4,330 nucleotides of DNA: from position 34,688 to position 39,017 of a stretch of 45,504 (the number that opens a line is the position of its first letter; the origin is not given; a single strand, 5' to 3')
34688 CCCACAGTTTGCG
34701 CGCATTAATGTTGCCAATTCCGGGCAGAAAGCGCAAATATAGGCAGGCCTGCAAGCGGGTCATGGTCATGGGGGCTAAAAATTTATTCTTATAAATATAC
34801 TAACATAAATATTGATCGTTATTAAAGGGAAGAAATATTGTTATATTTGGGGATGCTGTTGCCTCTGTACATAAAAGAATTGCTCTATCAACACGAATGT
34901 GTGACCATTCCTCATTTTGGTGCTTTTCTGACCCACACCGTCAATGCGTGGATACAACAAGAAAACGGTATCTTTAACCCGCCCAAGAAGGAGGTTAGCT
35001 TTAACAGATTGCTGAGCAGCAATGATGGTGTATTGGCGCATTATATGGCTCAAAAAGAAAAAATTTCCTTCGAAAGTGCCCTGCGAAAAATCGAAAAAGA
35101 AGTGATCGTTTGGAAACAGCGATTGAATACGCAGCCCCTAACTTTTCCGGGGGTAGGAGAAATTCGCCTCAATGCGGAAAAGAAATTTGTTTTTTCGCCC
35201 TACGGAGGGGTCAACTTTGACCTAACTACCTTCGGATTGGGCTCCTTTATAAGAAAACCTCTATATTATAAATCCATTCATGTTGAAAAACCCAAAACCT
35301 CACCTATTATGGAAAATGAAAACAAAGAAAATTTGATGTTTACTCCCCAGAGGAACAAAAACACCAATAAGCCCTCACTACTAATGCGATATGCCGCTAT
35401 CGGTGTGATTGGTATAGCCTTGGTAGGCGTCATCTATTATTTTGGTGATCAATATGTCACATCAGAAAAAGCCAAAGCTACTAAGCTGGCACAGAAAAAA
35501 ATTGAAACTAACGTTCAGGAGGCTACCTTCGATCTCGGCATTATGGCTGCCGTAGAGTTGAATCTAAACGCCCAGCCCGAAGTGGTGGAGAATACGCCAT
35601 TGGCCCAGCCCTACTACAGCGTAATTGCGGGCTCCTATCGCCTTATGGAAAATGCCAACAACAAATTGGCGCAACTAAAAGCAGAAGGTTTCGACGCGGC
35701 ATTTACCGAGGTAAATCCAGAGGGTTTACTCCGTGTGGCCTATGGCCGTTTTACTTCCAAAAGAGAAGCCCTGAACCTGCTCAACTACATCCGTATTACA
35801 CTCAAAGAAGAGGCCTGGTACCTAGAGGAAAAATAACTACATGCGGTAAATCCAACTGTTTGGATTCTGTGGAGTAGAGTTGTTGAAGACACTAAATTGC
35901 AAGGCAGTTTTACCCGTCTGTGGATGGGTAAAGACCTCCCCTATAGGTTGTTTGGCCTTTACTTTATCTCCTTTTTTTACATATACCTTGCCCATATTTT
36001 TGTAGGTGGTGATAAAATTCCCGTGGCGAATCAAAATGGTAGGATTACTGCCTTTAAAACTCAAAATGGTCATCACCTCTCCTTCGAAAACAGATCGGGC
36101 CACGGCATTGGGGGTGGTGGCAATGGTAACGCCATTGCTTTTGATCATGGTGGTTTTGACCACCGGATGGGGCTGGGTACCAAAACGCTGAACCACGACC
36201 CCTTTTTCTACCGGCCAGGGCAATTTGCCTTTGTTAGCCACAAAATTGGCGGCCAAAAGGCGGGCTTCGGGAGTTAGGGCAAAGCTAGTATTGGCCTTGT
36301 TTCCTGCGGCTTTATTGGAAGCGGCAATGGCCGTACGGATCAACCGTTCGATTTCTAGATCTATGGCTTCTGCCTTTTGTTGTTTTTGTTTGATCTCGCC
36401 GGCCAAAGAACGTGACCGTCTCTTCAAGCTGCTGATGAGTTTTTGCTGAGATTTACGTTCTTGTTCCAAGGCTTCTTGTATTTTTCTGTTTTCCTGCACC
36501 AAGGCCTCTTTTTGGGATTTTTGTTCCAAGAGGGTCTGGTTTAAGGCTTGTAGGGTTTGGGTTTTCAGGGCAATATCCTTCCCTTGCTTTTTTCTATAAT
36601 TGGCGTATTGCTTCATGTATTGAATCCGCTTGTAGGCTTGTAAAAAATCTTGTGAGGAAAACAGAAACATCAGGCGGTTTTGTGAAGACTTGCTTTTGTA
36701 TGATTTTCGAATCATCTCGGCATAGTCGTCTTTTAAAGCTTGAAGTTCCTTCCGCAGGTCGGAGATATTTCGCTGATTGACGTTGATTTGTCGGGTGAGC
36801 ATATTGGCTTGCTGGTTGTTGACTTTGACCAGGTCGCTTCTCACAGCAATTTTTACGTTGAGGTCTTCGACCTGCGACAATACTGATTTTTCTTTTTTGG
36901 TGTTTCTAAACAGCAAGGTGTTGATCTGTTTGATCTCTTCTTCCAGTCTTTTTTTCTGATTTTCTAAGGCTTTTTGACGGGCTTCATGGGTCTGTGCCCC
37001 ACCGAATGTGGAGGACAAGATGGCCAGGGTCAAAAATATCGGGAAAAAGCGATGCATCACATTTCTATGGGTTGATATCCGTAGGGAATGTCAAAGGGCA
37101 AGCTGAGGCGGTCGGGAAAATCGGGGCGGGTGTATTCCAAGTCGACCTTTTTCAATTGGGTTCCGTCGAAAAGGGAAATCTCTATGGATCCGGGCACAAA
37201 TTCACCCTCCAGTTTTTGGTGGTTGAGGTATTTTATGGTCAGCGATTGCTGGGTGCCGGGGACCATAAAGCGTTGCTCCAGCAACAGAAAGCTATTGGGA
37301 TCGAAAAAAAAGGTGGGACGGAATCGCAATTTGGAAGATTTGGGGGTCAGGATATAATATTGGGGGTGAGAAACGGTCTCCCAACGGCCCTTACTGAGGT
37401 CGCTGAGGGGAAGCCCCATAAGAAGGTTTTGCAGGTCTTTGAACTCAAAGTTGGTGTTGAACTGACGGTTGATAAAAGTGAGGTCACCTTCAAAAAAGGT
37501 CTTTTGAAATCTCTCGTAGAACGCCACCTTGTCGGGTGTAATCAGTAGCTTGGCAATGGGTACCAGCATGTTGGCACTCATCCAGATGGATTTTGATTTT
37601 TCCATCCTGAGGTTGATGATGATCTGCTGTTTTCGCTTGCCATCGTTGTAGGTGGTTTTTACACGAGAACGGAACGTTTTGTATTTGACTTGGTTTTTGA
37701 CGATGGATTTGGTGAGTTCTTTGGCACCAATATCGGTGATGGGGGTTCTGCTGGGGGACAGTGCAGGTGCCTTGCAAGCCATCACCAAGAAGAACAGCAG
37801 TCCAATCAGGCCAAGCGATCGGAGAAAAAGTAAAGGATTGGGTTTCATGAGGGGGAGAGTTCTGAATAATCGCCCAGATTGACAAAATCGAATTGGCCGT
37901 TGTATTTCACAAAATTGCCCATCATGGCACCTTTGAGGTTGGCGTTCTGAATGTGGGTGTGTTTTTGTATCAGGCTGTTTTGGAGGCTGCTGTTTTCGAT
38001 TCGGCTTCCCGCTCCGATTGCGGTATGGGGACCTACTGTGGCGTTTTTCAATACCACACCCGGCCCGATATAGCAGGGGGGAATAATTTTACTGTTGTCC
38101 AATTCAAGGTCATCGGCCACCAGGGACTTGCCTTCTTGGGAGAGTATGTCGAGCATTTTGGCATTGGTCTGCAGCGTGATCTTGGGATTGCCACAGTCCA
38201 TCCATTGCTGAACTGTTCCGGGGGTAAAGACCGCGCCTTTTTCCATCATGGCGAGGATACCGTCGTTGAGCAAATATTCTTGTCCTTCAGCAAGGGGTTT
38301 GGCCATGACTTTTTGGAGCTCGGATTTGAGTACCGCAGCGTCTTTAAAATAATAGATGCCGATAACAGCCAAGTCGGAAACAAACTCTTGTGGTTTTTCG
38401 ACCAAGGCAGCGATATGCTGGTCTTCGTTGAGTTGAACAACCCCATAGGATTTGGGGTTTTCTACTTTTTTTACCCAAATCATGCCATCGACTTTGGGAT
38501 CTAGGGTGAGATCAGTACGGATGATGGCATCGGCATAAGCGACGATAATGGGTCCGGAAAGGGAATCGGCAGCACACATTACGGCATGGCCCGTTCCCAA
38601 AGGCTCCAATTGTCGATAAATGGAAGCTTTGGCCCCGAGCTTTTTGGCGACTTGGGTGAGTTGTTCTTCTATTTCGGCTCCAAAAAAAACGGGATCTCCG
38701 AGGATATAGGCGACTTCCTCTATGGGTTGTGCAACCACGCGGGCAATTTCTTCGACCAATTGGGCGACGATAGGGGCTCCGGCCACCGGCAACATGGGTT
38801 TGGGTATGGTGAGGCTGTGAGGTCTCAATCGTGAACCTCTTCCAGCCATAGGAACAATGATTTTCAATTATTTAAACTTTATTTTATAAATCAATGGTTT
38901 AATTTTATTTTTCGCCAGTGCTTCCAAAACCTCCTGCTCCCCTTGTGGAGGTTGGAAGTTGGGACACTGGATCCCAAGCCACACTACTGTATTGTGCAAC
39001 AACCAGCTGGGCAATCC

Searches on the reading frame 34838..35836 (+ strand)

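Call 42: search_protein_families(library=pfam, proteins=[window:34838-35836:+], max_evalue=0.001)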
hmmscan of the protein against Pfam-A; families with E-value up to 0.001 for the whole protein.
window:34838-35836:+ (332 aa): 3 families
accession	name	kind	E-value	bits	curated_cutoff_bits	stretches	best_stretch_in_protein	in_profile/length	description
PF18174.6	HU-CCDC81_bac_1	-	6.3e-20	71.3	26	1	11-63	7-59/59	CCDC81-like prokaryotic HU domain 1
PF18175.6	HU-CCDC81_bac_2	-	4e-19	68.7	35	1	64-131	1-69/70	CCDC81-like prokaryotic HU domain 2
PF05036.18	SPOR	-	1.2e-08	35.5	21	1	257-319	2-65/76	SPOR domain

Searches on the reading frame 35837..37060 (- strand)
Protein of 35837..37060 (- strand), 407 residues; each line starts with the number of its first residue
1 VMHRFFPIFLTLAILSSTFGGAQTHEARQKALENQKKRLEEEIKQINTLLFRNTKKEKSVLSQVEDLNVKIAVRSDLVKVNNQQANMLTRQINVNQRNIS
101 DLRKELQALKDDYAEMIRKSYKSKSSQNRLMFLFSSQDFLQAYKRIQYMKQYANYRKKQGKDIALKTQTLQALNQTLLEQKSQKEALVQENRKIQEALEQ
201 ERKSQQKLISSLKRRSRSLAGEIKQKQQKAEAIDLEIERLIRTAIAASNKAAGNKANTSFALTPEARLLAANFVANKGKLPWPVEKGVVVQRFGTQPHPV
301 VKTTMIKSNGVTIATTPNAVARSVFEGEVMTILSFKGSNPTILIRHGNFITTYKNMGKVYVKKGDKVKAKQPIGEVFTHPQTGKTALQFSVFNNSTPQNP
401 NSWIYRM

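Call 42: search_protein_families(library=pfam, proteins=[window:35837-37060:-], max_evalue=0.001)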
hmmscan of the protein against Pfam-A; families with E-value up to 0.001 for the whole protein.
window:35837-37060:- (407 aa): 1 family
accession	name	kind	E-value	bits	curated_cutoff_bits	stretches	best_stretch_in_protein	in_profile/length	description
PF01551.29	Peptidase_M23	-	4.5e-15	56.1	28.7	1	308-400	3-96/96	Peptidase family M23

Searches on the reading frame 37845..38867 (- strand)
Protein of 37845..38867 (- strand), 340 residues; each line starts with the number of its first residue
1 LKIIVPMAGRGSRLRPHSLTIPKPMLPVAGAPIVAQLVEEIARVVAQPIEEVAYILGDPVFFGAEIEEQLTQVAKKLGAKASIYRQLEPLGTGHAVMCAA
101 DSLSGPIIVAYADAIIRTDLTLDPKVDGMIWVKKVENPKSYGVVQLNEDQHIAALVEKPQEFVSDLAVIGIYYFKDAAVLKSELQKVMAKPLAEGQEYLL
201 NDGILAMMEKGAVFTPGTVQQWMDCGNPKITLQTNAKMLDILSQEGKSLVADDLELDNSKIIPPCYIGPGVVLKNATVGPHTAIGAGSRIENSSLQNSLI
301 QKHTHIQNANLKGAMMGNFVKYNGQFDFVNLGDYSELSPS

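Call 42: search_protein_families(library=pfam, proteins=[window:37845-38867:-], max_evalue=0.001)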
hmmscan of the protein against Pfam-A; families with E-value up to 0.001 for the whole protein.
window:37845-38867:- (340 aa): 4 families
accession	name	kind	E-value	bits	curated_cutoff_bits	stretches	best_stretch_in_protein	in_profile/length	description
PF00483.29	NTP_transferase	-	4.4e-25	89.1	21.2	1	7-238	6-242/245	Nucleotidyl transferase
PF00132.30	Hexapep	-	3e-05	23.9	27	1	259-291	2-35/36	Bacterial transferase hexapeptide (six repeats)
PF25084.1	LbH_EIF2B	-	0.00022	21.7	54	1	237-309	17-90/105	EIF2B subunit epsilon LbH domain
PF12804.13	NTP_transf_3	-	0.00089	19.9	27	0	4-101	2-95/160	MobA-like NTP transferase domain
